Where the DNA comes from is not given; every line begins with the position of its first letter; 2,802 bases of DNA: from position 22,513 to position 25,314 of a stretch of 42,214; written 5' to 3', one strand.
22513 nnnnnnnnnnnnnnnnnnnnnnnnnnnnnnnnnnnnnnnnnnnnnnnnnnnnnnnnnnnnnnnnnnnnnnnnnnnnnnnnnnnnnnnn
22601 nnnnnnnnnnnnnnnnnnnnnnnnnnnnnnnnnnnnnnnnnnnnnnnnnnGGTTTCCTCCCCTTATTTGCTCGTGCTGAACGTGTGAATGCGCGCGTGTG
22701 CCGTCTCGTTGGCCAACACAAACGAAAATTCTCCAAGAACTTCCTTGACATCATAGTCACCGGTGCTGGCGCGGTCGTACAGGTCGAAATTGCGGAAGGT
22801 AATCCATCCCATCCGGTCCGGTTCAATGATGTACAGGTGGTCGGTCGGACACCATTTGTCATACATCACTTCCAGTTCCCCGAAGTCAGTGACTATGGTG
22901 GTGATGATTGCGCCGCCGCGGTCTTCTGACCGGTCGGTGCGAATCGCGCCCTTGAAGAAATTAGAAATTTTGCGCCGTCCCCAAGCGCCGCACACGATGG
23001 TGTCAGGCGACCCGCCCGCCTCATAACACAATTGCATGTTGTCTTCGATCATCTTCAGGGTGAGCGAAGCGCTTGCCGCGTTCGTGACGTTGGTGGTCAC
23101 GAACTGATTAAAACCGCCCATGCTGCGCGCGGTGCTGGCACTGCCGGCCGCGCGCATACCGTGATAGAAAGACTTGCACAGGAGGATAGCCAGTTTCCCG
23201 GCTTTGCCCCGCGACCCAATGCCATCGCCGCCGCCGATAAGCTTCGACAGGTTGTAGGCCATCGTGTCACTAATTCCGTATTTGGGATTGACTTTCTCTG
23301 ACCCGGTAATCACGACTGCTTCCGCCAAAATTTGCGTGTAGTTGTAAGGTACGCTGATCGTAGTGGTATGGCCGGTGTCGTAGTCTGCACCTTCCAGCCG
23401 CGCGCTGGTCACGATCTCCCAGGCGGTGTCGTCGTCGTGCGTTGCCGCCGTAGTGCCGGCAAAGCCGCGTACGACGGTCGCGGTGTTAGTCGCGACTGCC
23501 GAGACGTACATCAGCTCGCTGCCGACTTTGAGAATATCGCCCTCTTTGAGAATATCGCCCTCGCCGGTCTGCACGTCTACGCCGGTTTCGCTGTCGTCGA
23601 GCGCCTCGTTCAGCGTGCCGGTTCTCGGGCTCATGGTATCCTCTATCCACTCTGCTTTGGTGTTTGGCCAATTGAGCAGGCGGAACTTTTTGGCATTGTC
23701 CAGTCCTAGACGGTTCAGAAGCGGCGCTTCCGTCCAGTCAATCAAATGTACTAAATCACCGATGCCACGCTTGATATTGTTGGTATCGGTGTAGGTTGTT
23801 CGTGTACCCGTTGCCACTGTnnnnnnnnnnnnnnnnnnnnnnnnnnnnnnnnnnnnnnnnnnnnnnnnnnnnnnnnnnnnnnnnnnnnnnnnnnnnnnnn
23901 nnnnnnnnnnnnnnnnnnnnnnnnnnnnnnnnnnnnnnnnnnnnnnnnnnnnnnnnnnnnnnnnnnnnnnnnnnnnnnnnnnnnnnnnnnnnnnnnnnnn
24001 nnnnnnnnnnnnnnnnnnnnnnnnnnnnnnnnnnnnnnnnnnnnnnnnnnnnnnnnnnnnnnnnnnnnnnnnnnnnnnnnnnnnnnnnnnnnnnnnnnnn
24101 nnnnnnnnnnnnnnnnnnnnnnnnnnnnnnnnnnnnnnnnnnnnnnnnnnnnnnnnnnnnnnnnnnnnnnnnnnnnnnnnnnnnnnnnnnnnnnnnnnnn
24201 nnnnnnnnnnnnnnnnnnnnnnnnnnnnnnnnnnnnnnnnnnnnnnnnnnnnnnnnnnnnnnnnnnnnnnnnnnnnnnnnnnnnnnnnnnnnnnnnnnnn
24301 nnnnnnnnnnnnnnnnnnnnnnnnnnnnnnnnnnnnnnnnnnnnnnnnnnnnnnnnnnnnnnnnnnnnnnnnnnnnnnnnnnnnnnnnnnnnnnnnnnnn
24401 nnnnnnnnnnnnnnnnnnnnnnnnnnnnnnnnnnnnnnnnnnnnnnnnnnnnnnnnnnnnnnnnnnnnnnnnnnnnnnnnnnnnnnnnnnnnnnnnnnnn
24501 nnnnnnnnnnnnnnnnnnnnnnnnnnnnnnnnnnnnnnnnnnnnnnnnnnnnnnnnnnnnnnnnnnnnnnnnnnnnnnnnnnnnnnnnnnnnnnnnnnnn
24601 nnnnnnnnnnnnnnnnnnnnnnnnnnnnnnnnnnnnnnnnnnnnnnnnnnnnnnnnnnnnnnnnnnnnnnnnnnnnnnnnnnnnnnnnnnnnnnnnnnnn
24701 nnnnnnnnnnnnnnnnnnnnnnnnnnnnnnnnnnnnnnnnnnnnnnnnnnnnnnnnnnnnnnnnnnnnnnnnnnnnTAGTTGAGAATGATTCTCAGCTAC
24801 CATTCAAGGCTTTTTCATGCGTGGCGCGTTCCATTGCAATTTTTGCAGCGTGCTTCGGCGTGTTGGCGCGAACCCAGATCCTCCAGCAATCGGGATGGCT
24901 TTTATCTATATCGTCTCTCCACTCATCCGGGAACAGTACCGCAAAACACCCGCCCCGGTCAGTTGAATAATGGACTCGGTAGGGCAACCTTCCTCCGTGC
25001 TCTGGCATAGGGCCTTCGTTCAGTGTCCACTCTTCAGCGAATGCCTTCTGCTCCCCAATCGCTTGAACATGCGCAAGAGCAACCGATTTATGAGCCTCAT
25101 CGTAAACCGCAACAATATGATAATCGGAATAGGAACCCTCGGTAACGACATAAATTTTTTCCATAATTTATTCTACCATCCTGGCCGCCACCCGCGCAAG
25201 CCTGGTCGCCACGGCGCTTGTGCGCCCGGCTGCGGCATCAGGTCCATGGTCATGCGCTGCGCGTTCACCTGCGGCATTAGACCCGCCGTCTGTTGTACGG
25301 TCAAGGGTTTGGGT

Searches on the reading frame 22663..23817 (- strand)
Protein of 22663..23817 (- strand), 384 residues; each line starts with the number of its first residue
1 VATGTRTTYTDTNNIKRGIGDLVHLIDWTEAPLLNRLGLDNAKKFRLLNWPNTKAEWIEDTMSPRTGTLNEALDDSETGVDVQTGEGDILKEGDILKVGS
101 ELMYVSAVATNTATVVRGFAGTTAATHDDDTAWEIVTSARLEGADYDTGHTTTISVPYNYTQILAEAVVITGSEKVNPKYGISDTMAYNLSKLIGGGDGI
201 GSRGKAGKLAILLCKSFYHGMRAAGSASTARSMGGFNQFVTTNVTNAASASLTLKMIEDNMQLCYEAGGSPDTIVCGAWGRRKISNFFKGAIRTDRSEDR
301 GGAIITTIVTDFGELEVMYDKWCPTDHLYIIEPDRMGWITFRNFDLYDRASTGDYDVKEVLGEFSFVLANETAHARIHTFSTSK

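Call 7: search_protein_families(library=phrogs, proteins=[window:22663-23817:-], max_evalue=0.01)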
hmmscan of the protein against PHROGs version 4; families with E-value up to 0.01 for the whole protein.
window:22663-23817:- (384 aa): 4 families
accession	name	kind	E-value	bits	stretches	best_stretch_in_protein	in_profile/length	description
phrog_1328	-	head and packaging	1e-47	164.6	1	1-382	6-308/583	major head protein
phrog_1101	-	tail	4.4e-07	29.1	1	64-154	554-650/1405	tail protein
phrog_7578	-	unknown function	5.1e-06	26.7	1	65-130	24-94/300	-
phrog_4406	-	head and packaging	0.00054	17.7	1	86-134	1299-1349/3231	virion structural protein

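Call 20: search_protein_families(library=pfam, proteins=[window:22663-23817:-], max_evalue=0.1)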
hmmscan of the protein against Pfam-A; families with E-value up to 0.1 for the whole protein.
window:22663-23817:- (384 aa): 1 family
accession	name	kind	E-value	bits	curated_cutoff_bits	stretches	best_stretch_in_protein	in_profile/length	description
PF17236.8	SU10_MCP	-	2.6e-56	191.7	24.1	1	7-378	2-289/292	SU10 major capsid protein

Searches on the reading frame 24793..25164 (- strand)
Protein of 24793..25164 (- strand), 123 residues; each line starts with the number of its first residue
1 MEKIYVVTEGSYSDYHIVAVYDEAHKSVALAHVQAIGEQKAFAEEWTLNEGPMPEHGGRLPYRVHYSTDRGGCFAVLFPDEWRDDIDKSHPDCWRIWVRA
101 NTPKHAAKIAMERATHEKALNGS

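Call 7: search_protein_families(library=phrogs, proteins=[window:24793-25164:-], max_evalue=0.01)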
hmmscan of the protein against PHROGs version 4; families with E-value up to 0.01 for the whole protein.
window:24793-25164:- (123 aa): 0 families

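Call 20: search_protein_families(library=pfam, proteins=[window:24793-25164:-], max_evalue=0.1)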
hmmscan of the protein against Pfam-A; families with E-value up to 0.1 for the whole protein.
window:24793-25164:- (123 aa): 1 family
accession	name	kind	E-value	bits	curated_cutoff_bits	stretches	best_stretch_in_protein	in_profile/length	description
PF24024.1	DUF7336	-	0.0089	16.3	25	1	3-26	2-26/60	Domain of unknown function (DUF7336)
